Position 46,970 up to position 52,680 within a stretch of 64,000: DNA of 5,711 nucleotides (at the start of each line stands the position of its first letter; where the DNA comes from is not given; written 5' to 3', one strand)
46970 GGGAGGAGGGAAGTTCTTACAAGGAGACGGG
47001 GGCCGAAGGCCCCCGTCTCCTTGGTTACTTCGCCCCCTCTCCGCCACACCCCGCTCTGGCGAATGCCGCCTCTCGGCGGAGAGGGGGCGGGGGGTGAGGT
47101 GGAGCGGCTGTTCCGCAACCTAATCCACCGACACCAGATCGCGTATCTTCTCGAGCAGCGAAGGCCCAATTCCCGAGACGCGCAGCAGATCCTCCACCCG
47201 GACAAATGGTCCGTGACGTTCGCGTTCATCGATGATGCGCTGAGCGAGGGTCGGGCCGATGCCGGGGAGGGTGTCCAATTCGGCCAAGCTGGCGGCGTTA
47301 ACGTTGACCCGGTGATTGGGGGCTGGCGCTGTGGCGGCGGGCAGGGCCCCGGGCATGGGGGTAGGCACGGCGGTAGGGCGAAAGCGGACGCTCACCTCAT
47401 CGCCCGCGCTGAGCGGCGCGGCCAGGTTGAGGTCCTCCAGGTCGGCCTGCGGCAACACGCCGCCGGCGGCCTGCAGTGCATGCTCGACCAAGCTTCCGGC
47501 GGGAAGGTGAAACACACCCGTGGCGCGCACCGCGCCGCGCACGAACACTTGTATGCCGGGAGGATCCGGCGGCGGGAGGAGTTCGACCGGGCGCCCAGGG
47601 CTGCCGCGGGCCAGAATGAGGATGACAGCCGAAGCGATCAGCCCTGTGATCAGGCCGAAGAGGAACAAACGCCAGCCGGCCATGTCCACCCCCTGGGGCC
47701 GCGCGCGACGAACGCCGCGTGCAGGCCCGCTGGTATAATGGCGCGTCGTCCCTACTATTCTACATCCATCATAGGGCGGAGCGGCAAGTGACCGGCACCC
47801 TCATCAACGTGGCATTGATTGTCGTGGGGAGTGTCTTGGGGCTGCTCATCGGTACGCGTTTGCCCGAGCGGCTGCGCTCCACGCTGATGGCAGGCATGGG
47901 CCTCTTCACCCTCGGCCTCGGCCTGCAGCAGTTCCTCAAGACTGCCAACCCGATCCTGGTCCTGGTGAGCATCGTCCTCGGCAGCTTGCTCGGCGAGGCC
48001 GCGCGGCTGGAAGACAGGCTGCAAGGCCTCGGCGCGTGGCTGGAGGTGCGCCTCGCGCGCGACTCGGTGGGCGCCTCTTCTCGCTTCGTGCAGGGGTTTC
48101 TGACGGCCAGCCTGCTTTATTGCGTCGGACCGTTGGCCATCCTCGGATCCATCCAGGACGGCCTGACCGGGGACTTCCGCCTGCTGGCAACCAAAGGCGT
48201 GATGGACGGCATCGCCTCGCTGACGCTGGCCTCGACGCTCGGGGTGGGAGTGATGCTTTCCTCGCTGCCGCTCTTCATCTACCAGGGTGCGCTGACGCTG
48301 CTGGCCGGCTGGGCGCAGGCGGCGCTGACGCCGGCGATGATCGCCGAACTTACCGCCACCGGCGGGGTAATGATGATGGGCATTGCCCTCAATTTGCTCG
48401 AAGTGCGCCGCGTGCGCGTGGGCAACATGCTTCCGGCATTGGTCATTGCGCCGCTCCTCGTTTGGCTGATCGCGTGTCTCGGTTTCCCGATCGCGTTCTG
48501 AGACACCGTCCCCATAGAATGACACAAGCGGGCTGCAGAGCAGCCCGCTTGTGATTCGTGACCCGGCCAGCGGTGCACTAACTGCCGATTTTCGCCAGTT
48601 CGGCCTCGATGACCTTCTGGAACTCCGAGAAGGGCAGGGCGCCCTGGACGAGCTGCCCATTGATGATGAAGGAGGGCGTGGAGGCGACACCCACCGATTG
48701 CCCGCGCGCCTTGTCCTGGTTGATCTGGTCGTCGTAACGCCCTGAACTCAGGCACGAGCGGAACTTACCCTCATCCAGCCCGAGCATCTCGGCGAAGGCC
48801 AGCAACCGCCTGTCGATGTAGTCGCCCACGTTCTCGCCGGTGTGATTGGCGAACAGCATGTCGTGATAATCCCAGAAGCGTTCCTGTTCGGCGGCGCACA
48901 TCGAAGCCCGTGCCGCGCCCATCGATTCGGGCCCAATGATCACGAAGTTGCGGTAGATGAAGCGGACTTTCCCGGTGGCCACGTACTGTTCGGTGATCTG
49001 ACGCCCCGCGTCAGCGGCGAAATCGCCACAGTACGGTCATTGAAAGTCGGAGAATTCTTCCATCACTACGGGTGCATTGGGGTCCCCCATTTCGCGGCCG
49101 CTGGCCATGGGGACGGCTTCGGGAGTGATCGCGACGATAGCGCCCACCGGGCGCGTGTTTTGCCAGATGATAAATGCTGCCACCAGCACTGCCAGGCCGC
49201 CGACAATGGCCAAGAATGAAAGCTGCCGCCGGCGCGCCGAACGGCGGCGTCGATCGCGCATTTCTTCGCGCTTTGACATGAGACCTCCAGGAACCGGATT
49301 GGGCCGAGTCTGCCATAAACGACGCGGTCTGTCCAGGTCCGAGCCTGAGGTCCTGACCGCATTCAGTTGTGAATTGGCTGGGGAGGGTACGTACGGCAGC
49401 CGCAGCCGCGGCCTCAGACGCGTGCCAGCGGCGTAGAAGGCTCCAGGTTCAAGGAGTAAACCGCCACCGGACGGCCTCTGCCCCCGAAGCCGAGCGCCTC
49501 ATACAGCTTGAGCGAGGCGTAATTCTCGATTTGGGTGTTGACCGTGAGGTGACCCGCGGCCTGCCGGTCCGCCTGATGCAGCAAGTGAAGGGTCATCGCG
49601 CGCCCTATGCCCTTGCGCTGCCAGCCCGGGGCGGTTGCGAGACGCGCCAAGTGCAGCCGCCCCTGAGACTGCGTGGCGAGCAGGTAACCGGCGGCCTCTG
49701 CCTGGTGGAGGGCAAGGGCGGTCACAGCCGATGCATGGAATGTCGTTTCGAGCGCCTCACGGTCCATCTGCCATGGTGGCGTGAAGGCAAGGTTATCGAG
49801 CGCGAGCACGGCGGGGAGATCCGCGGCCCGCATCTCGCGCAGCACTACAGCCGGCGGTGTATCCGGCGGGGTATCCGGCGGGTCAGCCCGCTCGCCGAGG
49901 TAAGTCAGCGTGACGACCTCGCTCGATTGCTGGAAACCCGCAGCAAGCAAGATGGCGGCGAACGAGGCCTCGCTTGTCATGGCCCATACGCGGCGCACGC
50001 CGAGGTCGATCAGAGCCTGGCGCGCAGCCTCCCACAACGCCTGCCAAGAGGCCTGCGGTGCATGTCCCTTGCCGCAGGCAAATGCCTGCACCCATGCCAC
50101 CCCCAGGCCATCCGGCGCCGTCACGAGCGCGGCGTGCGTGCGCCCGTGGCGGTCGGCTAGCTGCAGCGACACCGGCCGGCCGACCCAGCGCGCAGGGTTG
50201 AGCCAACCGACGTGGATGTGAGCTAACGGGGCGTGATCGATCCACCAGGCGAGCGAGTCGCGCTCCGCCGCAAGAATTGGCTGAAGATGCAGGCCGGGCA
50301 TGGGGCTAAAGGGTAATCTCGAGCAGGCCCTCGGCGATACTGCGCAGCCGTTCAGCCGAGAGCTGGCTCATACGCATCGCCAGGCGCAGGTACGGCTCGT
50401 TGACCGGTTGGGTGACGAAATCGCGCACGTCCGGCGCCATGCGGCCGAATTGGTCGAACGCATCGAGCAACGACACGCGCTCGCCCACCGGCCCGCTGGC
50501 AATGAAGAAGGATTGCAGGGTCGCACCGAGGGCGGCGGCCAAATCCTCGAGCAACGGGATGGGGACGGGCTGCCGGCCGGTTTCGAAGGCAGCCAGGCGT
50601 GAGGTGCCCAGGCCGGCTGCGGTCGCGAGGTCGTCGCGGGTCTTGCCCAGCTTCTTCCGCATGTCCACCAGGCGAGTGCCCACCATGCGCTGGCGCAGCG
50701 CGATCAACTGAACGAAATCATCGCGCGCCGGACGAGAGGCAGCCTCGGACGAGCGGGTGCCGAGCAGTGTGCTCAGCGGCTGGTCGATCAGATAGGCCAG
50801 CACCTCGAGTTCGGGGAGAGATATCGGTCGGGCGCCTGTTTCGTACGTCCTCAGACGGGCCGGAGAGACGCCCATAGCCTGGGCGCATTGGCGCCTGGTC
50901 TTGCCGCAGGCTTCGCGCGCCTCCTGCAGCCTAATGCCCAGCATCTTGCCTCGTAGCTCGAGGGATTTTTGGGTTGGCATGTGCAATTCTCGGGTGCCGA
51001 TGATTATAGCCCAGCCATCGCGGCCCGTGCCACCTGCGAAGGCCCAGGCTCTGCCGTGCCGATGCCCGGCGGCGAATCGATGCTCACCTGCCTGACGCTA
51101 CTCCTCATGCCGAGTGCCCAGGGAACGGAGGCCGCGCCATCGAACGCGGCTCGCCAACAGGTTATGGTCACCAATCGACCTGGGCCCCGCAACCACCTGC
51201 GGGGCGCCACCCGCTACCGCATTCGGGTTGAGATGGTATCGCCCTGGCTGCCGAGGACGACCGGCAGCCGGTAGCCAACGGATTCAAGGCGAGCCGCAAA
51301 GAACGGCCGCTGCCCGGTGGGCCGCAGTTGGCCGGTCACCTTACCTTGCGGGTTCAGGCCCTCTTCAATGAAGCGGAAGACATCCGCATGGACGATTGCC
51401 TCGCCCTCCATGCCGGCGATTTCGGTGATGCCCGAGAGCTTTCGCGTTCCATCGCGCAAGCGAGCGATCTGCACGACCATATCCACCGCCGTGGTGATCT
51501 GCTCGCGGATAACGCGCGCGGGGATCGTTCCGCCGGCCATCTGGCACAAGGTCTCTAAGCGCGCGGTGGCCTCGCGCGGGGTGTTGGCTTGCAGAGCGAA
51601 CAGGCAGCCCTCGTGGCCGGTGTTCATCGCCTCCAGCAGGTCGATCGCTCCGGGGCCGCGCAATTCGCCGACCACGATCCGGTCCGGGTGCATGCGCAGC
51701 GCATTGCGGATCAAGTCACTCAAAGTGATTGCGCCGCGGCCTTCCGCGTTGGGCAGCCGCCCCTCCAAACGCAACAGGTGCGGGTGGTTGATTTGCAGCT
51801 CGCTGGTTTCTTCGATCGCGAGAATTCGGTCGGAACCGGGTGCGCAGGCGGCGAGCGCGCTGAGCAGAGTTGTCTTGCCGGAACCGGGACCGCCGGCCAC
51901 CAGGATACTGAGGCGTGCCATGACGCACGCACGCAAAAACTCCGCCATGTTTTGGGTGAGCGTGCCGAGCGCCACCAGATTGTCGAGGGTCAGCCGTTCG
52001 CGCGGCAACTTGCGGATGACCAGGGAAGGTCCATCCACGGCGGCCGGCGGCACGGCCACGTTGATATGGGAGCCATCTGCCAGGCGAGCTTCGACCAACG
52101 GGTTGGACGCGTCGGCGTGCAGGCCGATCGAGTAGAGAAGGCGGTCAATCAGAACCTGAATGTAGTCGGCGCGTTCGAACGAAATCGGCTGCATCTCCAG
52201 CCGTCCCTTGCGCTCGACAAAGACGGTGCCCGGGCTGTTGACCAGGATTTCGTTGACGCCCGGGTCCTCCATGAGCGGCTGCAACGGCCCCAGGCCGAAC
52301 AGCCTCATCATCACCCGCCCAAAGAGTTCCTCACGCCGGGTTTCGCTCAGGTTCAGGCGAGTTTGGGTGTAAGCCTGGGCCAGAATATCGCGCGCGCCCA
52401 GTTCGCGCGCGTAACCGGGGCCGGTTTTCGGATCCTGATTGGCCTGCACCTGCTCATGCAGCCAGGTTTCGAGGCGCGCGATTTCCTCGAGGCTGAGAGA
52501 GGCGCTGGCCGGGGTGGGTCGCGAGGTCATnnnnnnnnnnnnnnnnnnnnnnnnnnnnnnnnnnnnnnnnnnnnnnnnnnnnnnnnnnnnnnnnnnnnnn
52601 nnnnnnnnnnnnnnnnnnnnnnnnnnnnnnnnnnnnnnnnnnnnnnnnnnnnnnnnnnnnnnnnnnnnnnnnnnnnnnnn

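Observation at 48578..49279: In-frame TGA exactly at the nucleophilic Cys of a DsbA-like CXXC motif, followed by a SECIS-like hairpin: candidate selenocysteine oxidoreductase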

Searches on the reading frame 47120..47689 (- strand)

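Call 31: search_protein_families(library=pfam, proteins=[window:47120-47689:-], max_evalue=0.00001)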
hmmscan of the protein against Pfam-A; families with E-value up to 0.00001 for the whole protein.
window:47120-47689:- (189 aa): 4 families
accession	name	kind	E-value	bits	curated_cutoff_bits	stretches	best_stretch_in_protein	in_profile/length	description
PF12836.13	HHH_3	-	2.3e-21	76.1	27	1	125-186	3-64/65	Helix-hairpin-helix motif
PF00633.29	HHH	-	1.2e-11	44.2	24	1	129-154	4-29/30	Helix-hairpin-helix motif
PF14520.12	HHH_5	-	5.3e-08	33.7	27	0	132-155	31-54/57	Helix-hairpin-helix domain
PF10531.15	SLBB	-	6.2e-08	32.8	27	1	48-96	2-48/55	SLBB domain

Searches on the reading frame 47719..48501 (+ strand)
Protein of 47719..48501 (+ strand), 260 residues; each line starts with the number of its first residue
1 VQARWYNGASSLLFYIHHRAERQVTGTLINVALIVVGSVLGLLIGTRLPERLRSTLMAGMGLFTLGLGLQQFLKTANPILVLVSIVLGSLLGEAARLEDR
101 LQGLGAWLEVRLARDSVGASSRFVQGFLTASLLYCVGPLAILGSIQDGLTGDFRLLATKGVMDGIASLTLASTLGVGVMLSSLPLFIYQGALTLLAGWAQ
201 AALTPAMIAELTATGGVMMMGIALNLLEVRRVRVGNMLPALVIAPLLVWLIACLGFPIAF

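Call 31: search_protein_families(library=pfam, proteins=[window:47719-48501:+], max_evalue=0.00001)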
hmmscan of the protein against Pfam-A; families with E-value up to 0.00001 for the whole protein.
window:47719-48501:+ (260 aa): 1 family
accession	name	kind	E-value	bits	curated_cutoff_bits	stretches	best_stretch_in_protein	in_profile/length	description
PF04474.17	DUF554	-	6e-80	268.3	25.1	1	25-249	1-220/220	Protein of unknown function (DUF554)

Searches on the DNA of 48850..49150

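Call 82: search_rna_families(source=window, start=48850, end=49150, threshold=evalue, max_evalue=10)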
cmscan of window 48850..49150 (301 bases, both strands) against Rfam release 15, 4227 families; matches with E-value up to 10: 0.
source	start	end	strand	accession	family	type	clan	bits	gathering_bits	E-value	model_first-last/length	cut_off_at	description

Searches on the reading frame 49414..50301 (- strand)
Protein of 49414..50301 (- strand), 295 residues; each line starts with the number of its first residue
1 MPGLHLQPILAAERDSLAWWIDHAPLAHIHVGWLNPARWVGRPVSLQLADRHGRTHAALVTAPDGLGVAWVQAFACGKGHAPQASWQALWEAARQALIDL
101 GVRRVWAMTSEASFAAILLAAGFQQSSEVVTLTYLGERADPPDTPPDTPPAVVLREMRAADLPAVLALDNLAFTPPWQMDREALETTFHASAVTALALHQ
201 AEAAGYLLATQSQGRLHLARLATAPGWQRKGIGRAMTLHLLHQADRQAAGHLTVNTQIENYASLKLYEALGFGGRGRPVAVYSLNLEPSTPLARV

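Call 32: search_protein_families(library=pfam, proteins=[window:49414-50301:-], max_evalue=0.00001)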
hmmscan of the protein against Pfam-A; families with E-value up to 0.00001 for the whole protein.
window:49414-50301:- (295 aa): 4 families
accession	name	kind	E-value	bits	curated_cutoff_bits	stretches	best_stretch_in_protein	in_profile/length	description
PF00583.31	Acetyltransf_1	-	6.5e-15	55.9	20.7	1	164-272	3-116/116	Acetyltransferase (GNAT) family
PF13673.13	Acetyltransf_10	-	1.2e-10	41.8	23.6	1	178-273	16-108/128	Acetyltransferase (GNAT) domain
PF13508.13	Acetyltransf_7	-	1.8e-08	35.1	27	1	198-272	9-82/84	Acetyltransferase (GNAT) domain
PF13302.13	Acetyltransf_3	-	8.9e-06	26.9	25.4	1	152-272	2-137/138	Acetyltransferase (GNAT) domain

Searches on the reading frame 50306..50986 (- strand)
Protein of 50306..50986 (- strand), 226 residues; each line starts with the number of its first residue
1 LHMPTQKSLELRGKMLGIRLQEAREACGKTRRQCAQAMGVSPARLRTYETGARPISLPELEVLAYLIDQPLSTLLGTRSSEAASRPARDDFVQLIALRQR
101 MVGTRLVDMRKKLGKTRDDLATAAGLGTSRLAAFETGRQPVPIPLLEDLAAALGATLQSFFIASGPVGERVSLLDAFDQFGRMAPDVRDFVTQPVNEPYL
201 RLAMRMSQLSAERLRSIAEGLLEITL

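Call 32: search_protein_families(library=pfam, proteins=[window:50306-50986:-], max_evalue=0.00001)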
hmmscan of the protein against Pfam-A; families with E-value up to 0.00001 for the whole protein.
window:50306-50986:- (226 aa): 3 families
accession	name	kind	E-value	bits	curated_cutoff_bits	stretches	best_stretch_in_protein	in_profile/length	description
PF13560.12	HTH_31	-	5e-23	81.6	27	2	16-64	2-51/64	Helix-turn-helix domain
PF01381.28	HTH_3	-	4.2e-17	62.4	23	2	109-158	4-53/55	Helix-turn-helix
PF12844.13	HTH_19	-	2.6e-07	30.9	30.2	0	103-142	1-39/64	Helix-turn-helix domain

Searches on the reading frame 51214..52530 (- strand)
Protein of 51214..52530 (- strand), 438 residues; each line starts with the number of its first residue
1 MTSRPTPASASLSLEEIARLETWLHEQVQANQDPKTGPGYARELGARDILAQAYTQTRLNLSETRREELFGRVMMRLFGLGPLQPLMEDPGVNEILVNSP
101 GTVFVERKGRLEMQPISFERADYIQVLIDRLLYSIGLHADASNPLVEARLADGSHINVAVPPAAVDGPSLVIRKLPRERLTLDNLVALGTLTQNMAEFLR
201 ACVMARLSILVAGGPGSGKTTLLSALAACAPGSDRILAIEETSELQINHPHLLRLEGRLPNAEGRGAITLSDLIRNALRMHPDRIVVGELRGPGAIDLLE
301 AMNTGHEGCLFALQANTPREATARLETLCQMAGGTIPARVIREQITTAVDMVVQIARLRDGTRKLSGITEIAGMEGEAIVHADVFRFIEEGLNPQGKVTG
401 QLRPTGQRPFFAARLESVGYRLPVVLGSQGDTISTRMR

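Call 32: search_protein_families(library=pfam, proteins=[window:51214-52530:-], max_evalue=0.00001)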
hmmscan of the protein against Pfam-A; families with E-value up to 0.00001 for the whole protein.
window:51214-52530:- (438 aa): 1 family
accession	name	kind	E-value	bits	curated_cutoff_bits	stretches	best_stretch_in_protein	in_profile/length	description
PF00437.27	T2SSE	-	1.5e-49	169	24.9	1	80-357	5-279/370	Type II/IV secretion system protein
